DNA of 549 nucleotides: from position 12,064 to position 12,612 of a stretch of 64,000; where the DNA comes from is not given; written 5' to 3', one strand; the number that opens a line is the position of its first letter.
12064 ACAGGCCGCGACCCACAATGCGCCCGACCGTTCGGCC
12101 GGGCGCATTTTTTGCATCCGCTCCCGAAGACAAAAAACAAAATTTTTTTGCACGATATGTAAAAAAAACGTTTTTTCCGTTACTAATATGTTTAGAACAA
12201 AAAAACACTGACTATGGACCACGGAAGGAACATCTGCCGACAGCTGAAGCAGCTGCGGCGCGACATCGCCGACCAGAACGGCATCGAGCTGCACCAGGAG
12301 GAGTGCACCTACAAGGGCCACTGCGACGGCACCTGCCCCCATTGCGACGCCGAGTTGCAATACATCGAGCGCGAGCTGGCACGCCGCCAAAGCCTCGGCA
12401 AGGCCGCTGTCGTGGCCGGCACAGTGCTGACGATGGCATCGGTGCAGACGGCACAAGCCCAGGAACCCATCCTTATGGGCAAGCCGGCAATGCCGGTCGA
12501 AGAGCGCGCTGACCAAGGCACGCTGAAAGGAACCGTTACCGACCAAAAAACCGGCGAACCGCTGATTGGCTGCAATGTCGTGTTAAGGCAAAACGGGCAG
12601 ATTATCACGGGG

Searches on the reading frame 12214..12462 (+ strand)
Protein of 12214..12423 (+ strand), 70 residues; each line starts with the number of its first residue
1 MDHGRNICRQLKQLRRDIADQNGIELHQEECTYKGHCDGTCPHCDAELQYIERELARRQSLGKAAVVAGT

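Call 18: find_homologous_proteins(query=A1, max_evalue=0.001)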
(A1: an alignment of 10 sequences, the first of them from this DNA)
Query A1 (10 sequences) (83 aa, profile of the alignment): 2214 proteins with E <= 0.001 among 3257 candidates; the best 120 are listed.
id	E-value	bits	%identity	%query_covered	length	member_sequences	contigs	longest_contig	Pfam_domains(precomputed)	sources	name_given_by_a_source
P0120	9.5e-39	149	56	100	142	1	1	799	-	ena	-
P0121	2.3e-38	148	57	96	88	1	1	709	-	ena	-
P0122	8.1e-38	146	55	100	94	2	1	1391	-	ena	-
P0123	2.7e-37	144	54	100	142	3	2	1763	-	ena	-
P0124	3.4e-37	144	54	99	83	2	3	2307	-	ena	-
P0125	3.6e-37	144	55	100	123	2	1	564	-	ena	-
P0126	4.2e-37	144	55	100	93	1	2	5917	-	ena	-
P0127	8.2e-37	143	52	99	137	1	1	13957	-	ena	-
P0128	9.6e-37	143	50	99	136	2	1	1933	-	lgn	-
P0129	1.2e-36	142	52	100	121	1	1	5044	-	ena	-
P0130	1.2e-36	142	57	87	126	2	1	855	-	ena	-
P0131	1.3e-36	142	55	92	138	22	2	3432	-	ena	-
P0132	1.4e-36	142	53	96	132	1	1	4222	-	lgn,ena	-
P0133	1.5e-36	142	52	99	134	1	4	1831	-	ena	-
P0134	1.6e-36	142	52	99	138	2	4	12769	-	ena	-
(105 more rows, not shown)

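Call 19: find_related_loci(query=A1, collection=genome_contigs, flank=8000)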
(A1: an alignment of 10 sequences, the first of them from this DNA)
Query A1 (83 aa) in genome_contigs; peptide patterns used: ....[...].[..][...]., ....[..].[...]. (x = any residue, [..] = any of these).
598 stretches matched a pattern (row limit reached: there are more); 525 encode a relative of the query (tblastn E <= 1e-3); the best 80 are kept; 80 distinct loci.
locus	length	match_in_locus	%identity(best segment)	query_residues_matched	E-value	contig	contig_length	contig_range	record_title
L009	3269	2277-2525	98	1-83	8e-54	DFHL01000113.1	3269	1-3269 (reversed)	MAG TPA_asm: Bacteroidales bacterium UBA3724 UBA3724_contig_160388, whole genome shotgun sequence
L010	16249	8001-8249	98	1-83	1e-53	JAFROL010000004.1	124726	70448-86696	MAG: Bacteroidales bacterium isolate RGIG2655 Goat_Omasum-2__c103, whole genome shotgun sequence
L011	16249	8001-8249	78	1-83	8e-42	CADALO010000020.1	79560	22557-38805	MAG: uncultured Bacteroidetes bacterium isolate RUG13410 genome assembly, contig: RUG13410_asm_20, whole genome shotgun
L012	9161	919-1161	57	1-81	2e-31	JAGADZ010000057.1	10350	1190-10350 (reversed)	MAG: Bacteroidales bacterium isolate RGIG8356 Water_buffalos_Rumen.Co__c6201337, whole genome shotgun sequence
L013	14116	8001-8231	62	3-79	2e-31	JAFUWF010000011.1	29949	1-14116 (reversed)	MAG: Bacteroidales bacterium isolate RGIG4882 Roe_deer_Rumen-1__c9664, whole genome shotgun sequence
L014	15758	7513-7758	61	1-83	1e-31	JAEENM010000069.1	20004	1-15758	MAG: Bacteroidales bacterium isolate Tb.RUG.263 NODE_2134791_length_20004_cov_2.384917, whole genome shotgun sequence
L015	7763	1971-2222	63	1-83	4e-30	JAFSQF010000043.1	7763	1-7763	MAG: Bacteroidales bacterium isolate RGIG3374 Goat_Reticulum.Co__c635054, whole genome shotgun sequence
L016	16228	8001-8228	62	1-76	5e-30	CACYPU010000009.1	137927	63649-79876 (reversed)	MAG: uncultured Bacteroidetes bacterium isolate RUG12171 genome assembly, contig: RUG12171_asm_9, whole genome shotgun s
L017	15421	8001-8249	59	1-83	1e-29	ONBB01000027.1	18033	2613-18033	uncultured Bacteroidales bacterium isolate RUG134 genome assembly, contig: scaffold_2475, whole genome shotgun sequence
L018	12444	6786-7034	60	1-83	3e-30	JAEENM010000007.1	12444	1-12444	MAG: Bacteroidales bacterium isolate Tb.RUG.263 NODE_229303_length_12444_cov_2.281806, whole genome shotgun sequence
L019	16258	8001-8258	55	1-83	1e-29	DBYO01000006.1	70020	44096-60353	MAG TPA_asm: Bacteroidales bacterium UBA1184 UBA1184_contig_10585, whole genome shotgun sequence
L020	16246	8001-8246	57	1-83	2e-29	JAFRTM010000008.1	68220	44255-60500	MAG: Bacteroidales bacterium isolate RGIG2786 Goat_Omasum-6__c490, whole genome shotgun sequence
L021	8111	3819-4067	57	1-83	6e-29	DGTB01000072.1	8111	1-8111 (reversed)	MAG TPA_asm: Bacteroidales bacterium UBA4347 UBA4347_contig_143902, whole genome shotgun sequence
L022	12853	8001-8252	58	1-83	9e-29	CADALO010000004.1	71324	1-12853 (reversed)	MAG: uncultured Bacteroidetes bacterium isolate RUG13410 genome assembly, contig: RUG13410_asm_4, whole genome shotgun s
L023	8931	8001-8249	54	1-83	1e-28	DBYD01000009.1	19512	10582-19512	MAG TPA_asm: Bacteroidales bacterium UBA1195 UBA1195_contig_154030, whole genome shotgun sequence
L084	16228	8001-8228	53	1-76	3e-25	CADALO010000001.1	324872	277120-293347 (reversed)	MAG: uncultured Bacteroidetes bacterium isolate RUG13410 genome assembly, contig: RUG13410_asm_1, whole genome shotgun s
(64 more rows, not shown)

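Call 52: search_solved_structures(query=A1, max_evalue=10, show_alignments=4)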
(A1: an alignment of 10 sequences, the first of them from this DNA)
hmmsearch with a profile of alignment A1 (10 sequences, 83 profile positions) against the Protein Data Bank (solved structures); distinct sequences matched with E-value up to 10: 3.
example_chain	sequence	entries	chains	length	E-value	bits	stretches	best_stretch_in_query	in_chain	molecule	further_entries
7s7k_A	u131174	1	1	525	0.81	13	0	31-55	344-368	Ephrin type-B receptor 2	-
7dg2_A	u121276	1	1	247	1.2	12.4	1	7-46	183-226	Non-structural maintenance of chromosomes element 1 homolog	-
3wwl_A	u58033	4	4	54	2.1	11.7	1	39-55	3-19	Alpha-aminoadipate carrier protein LysW | OrfF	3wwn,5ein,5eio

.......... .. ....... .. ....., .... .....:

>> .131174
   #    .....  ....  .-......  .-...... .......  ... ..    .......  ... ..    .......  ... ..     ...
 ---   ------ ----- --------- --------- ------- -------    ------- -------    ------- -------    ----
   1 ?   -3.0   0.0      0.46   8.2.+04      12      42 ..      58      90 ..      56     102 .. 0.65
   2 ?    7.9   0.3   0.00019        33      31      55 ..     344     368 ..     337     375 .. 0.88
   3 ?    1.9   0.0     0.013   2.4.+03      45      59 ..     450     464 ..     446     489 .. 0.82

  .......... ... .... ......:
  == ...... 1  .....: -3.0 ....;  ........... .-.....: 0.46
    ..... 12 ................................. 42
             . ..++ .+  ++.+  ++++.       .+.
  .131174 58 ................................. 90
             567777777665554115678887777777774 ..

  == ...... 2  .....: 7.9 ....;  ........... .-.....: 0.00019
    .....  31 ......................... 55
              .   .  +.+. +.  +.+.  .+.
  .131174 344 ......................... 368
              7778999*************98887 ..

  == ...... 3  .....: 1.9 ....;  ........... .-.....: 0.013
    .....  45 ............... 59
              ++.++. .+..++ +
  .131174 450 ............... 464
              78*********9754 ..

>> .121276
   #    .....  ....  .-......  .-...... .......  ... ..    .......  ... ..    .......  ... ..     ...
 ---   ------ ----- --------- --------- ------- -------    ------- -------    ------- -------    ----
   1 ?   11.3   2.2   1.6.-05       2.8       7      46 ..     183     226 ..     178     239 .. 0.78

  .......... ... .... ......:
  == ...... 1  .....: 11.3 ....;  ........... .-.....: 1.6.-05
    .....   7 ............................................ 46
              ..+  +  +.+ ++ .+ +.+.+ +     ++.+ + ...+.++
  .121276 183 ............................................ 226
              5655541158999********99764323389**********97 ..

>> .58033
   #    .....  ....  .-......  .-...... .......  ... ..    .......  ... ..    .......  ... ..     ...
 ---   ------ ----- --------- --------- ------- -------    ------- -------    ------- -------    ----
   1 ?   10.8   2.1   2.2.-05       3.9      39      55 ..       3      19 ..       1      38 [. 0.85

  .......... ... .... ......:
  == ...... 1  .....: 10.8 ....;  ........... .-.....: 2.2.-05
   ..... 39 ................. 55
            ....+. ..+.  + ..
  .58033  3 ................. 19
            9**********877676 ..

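Call 60: predict_structure(alignment_id=A4)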
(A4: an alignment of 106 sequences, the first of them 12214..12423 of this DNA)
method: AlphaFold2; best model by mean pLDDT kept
length: 70 residues; sequences in the alignment: 106
mean_pLDDT: 80.5   pTM: 0.65
mean pLDDT of the five models: 80.5, 80.3, 78.3, 76.4, 70.0
residues with pLDDT >= 90: 20; 70-90: 36; 50-70: 14; < 50: 0
segments of 3 or more residues with pLDDT < 50: none
pLDDT, mean of each block of 10 residues (from residue 1): 80 90 82 78 88 88 58
secondary structure, 60 per line:
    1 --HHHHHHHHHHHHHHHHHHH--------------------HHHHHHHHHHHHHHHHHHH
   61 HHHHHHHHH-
elements in order: H3-21 H42-69

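Call 63: fold_search(model_id=the predicted structure, library=pdb)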
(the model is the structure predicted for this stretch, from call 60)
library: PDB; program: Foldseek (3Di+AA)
matches with E <= 10: 9; with E <= 0.001: 0
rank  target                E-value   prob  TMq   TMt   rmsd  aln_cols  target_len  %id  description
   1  1xhx_A                5.1e+00  0.08  0.37  0.07   5.0        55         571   18  Phi29 DNA Polymerase, orthorhombic crystal form (released 2004-12-07)
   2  9no7_3                5.9e+00  0.04  0.21  0.25   8.9        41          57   10  Cryo-EM structure of the wild-type Thermus thermophilus 70S ribosome in complex with mRNA, A-site Q230-N5-methylated R (released 2025-06-18)
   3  4nub                  6.3e+00  0.06  0.33  0.08   8.5        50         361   18  Crystal structure of Escherichia coli ribosomal oxygenase YcfD (released 2014-02-26)
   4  5z4y_A                6.7e+00  0.07  0.36  0.28   7.5        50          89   16  Crystal structure of PaCysB NTD domain with space group P4 (released 2019-01-23)
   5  4liv                  7.7e+00  0.05  0.33  0.08   8.5        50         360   18  Structure of YcfD, a Ribosomal oxygenase from Escherichia coli in complex with Cobalt and succinic acid. (released 2014-05-14)
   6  4ccl_A                8.3e+00  0.05  0.34  0.08   8.6        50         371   18  X-Ray structure of E. coli ycfD (released 2014-04-30)
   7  2lud_MODEL_1_A        8.9e+00  0.04  0.35  0.14   7.2        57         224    5  Solution structure of a conformational mutant of the adhesion protein delta-Bd37 from Babesia divergens (released 2013-06-12)
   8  3rys_A                9.5e+00  0.09  0.24  0.05   1.2        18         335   44  The crystal structure of adenine deaminase (AAur1117) from Arthrobacter aurescens (released 2011-05-25)
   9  5jnp_A                9.5e+00  0.05  0.41  0.38  15.3        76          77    9  Crystal structure of a rice (Oryza Sativa) cellulose synthase plant conserved region (P-CR) (released 2016-12-28)

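Call 82: search_protein_representatives(protein=window:12214-12423:+)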
Query: 70 residues. Proteins with E-value up to 0.001 (for the whole library): 2619; up to 1e-10: 1464; up to 1e-30: 1. The best 150 are listed.
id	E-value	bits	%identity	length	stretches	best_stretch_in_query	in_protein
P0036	3.8e-32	125.4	83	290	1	1-69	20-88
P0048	7.9e-29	115.0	79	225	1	1-70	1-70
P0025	1.7e-28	113.9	77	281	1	1-70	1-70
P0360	8.0e-24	99.1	65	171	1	1-69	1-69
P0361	8.4e-24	99.1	67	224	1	1-69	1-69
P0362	8.9e-24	99.0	70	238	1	1-69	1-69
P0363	7.0e-23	96.1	65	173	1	1-69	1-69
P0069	1.4e-22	95.2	65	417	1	1-69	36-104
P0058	1.4e-22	95.2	67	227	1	1-69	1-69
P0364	1.9e-22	94.8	60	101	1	1-68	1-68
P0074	4.1e-22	93.7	64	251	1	1-69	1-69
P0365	6.0e-22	93.2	62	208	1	1-69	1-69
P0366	6.2e-22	93.1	62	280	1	1-69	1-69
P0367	6.4e-22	93.1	62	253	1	1-69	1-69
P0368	7.5e-22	92.9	63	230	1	1-68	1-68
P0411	9.4e-20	86.2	37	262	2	5-68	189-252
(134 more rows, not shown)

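Call 84: find_encoding_contigs(protein=P0411, flank=5000, max_places=3)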
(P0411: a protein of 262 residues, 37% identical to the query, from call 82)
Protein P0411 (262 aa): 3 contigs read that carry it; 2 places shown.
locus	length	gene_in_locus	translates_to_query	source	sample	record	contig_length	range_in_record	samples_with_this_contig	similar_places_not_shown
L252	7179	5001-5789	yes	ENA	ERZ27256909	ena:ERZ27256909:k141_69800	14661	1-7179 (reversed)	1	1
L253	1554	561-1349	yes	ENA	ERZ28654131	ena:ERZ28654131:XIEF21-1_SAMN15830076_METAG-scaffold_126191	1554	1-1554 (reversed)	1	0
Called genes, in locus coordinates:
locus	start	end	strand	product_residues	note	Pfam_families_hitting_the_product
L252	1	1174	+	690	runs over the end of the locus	-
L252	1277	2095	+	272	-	-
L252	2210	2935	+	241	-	PF00004:AAA, PF13401:AAA_22 (faint), PF17866:AAA_lid_6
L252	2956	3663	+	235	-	-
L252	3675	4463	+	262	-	PF03747:ADP_ribosyl_GH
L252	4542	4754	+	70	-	-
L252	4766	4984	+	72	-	-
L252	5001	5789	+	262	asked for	-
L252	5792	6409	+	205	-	PF13353:Fer4_12, PF04055:Radical_SAM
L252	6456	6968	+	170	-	PF06941:NT5C (weak)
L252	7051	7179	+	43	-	?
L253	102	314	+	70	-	-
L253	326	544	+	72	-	-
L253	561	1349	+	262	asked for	-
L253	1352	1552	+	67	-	?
